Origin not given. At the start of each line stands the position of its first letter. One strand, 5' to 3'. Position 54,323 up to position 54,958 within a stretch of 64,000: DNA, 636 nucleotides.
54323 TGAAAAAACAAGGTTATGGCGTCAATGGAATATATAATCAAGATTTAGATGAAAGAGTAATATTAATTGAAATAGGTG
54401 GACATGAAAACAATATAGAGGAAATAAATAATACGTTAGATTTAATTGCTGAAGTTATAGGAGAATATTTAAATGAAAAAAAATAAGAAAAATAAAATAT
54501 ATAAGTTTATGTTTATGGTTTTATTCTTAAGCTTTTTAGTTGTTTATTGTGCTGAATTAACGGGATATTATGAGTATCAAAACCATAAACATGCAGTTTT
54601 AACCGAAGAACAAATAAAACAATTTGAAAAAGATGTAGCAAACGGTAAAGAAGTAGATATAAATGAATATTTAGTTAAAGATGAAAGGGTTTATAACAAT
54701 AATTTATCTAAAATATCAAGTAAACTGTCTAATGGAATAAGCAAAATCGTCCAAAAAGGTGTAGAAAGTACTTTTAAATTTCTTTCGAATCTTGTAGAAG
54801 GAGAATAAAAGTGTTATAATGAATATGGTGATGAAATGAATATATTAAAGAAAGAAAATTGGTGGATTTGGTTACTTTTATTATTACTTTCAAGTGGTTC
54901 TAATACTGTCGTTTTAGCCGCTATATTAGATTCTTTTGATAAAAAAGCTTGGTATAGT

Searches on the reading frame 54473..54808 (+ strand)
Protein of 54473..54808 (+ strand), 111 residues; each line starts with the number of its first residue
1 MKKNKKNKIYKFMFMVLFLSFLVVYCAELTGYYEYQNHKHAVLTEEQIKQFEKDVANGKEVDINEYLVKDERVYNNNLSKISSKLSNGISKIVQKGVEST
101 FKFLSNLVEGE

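Call 40: search_protein_families(library=pfam, proteins=[window:54473-54808:+], max_evalue=0.0001)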
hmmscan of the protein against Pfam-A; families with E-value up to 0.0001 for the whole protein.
window:54473-54808:+ (111 aa): 1 family
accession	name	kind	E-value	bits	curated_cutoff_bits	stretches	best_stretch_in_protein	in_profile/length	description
PF11694.13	DUF3290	-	6.4e-05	23.4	31.3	1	3-84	39-117/144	Protein of unknown function (DUF3290)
